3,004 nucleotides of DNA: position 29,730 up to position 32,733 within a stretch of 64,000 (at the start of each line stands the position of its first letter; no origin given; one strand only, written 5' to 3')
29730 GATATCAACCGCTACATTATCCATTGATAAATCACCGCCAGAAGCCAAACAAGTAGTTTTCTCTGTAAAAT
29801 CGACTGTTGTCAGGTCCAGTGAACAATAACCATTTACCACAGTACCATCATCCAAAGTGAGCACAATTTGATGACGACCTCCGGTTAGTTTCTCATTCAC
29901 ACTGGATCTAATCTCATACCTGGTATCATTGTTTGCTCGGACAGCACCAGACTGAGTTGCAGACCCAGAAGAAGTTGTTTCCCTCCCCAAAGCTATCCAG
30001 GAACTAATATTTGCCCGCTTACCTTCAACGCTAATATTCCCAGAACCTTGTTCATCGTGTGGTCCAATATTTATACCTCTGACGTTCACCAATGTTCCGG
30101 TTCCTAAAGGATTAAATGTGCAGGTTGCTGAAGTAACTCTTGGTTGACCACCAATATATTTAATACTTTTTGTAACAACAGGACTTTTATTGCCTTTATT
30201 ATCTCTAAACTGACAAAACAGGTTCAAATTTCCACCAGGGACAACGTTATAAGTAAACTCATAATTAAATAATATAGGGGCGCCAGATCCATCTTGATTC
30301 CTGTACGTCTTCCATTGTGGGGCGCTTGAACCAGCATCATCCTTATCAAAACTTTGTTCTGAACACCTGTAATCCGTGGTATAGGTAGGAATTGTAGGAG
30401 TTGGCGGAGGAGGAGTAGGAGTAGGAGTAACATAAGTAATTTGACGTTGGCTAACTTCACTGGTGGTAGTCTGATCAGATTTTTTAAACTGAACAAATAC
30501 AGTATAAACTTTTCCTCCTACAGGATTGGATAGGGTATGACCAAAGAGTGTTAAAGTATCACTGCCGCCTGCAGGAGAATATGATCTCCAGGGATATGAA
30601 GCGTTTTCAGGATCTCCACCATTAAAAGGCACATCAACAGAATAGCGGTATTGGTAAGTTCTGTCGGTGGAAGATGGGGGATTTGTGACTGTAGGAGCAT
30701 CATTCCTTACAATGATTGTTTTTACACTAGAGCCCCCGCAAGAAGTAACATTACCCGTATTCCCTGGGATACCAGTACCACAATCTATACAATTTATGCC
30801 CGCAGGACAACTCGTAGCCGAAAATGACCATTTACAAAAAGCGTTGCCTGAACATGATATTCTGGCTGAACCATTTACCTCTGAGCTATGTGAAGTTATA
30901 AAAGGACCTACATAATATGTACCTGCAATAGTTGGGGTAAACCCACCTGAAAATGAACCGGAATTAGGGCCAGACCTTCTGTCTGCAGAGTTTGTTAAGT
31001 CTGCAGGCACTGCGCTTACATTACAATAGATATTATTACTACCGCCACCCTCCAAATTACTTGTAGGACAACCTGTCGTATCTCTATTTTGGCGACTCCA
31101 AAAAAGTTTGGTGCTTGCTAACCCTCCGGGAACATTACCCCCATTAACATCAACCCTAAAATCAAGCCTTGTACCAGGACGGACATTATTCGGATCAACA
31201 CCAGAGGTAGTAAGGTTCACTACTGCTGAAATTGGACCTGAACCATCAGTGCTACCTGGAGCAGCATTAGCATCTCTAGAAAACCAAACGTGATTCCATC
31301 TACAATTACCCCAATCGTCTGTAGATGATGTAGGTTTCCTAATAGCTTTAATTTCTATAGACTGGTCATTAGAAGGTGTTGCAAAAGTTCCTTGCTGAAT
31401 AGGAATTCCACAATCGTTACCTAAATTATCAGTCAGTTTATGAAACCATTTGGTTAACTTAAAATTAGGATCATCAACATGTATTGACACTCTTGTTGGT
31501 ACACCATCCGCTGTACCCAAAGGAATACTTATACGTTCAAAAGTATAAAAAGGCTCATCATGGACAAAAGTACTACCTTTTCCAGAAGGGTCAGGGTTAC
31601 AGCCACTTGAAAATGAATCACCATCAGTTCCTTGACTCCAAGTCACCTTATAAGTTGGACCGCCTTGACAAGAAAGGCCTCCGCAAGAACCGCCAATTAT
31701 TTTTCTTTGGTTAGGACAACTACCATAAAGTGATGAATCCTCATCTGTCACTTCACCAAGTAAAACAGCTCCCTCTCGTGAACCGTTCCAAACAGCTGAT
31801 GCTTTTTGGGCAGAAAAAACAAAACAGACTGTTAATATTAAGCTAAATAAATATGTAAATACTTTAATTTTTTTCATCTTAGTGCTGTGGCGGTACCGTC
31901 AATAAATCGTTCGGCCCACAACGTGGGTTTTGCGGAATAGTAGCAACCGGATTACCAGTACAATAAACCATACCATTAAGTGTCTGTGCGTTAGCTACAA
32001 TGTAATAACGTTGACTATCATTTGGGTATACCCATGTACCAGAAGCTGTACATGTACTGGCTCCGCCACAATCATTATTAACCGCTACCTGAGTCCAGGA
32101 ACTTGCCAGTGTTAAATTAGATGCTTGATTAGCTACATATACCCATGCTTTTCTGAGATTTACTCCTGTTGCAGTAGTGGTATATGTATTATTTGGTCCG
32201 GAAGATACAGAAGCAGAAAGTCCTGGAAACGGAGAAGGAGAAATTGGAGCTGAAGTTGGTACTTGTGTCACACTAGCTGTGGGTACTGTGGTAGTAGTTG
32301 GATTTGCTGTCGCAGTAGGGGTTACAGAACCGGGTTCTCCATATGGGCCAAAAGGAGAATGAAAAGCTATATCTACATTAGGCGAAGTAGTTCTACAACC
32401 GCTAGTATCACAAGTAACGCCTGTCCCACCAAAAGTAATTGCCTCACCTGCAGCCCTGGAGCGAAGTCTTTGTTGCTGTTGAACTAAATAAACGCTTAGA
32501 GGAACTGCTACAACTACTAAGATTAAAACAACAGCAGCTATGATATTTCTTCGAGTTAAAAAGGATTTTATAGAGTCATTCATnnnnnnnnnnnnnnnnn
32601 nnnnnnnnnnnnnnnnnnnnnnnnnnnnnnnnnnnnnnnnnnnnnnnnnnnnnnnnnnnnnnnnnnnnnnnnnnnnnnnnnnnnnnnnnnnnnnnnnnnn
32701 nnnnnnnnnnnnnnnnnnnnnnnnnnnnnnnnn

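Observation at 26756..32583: Cohesin/dockerin-type cell-surface assembly operon next to a XerC/D-like recombinase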

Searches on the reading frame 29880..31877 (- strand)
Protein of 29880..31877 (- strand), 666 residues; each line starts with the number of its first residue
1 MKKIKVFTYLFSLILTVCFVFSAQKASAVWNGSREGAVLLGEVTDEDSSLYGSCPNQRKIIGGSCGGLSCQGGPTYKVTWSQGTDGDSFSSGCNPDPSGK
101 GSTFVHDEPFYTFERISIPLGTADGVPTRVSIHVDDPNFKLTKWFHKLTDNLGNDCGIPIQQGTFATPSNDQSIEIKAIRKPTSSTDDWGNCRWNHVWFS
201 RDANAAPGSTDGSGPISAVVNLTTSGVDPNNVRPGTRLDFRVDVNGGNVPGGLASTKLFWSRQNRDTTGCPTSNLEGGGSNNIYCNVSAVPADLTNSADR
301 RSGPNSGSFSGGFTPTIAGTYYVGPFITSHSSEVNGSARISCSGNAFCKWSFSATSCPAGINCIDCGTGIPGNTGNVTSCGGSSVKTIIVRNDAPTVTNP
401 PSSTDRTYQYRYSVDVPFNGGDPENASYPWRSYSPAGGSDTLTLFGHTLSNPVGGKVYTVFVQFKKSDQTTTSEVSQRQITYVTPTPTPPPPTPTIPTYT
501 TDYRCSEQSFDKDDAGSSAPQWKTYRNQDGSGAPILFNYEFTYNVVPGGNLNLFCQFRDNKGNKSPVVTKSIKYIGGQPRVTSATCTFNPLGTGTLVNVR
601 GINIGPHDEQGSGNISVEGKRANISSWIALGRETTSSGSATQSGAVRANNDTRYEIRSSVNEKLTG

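Call 54: search_protein_families(library=pfam, alignment_id=A5, max_evalue=0.001)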
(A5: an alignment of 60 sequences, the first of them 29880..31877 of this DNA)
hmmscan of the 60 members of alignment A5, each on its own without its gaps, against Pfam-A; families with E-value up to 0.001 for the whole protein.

A. member 1, window:29880-31877:- (666 aa): 0 families

B. families by the number of members that match (of 60 scanned): 20 families
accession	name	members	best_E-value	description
PF01833.30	TIG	14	6.3e-06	IPT/TIG domain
PF12708.12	Pect-lyase_RHGA_epim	6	3.4e-15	Rhamnogalacturonase A/epimerase, pectate lyase-like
PF13229.12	Beta_helix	5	7.3e-09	Right handed beta helix region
PF00963.24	Cohesin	3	4e-07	Cohesin domain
PF13385.13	Laminin_G_3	2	1.3e-25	Concanavalin A-like lectin/glucanases superfamily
PF07588.17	DUF1554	2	1.3e-10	Protein of unknown function (DUF1554)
PF05048.19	NosD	2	2.9e-05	Periplasmic copper-binding protein (NosD)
PF22633.2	F5_F8_type_C_2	1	4e-12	NedA-like, galactose-binding domain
PF17210.9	SdrD_B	1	1.3e-11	SdrD B-like domain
PF00754.31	F5_F8_type_C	1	9.9e-11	F5/8 type C domain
PF00041.27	fn3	1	2.3e-08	Fibronectin type III domain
PF06482.17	Endostatin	1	6.8e-08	Collagenase NC10 and Endostatin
PF16158.11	N_BRCA1_IG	1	2.3e-07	Ig-like domain from next to BRCA1 gene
PF16841.11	CBM60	1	5.7e-07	Ca-dependent carbohydrate-binding module xylan-binding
PF05345.18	He_PIG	1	8.9e-07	Putative Ig domain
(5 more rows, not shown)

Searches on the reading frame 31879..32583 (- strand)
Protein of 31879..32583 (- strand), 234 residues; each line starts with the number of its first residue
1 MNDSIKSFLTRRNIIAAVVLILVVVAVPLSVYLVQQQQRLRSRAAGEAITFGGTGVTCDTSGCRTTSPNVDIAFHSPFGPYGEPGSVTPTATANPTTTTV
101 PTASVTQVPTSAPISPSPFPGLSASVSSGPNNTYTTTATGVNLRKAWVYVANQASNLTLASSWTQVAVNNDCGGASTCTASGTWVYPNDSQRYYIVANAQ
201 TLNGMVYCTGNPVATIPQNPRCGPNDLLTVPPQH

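Call 3: search_protein_families(library=pfam, proteins=[window:31879-32583:-], max_evalue=1)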
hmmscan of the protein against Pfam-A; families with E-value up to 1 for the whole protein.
window:31879-32583:- (234 aa): 0 families

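Call 4: search_protein_families(library=ncbifam, proteins=[window:31879-32583:-], max_evalue=1)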
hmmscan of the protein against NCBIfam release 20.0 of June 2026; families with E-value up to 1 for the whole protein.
window:31879-32583:- (234 aa): 0 families

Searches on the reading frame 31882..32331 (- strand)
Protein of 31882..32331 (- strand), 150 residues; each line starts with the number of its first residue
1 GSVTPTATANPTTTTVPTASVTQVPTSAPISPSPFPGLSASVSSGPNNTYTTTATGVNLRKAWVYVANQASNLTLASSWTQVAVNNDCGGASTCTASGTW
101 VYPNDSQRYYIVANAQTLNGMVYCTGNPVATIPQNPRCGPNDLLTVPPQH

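Call 55: search_protein_families(library=pfam, alignment_id=A6, max_evalue=0.001)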
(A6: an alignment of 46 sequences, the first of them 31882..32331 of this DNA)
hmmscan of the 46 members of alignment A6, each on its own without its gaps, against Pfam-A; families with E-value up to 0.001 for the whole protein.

A. member 1, window:31882-32331:- (150 aa): 0 families

B. families by the number of members that match (of 46 scanned): 16 families
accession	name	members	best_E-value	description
PF00404.24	Dockerin_1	6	6.8e-10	Dockerin type I domain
PF00963.24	Cohesin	5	3.1e-07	Cohesin domain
PF13620.12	CarboxypepD_reg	3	8.4e-09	Carboxypeptidase regulatory-like domain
PF17210.9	SdrD_B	2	1.5e-13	SdrD B-like domain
PF01833.30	TIG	1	5.4e-17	IPT/TIG domain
PF00090.25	TSP_1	1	1.5e-16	Thrombospondin type 1 domain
PF07705.17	CARDB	1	1.7e-15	CARDB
PF16841.11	CBM60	1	1.1e-11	Ca-dependent carbohydrate-binding module xylan-binding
PF19028.6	TSP1_spondin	1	2.3e-09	Spondin-like TSP1 domain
PF11790.14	Glyco_hydro_cc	1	6.6e-07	Glycosyl hydrolase catalytic core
PF02018.23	CBM_4_9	1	1.6e-06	Carbohydrate binding domain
PF16158.11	N_BRCA1_IG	1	1.8e-06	Ig-like domain from next to BRCA1 gene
PF17802.7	SpaA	1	6e-06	Prealbumin-like fold domain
PF00150.24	Cellulase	1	0.00015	Cellulase (glycosyl hydrolase family 5)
PF22902.2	NOMO1-like_9th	1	0.00041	BOS complex subunit NOMO1-like, beta sandwich domain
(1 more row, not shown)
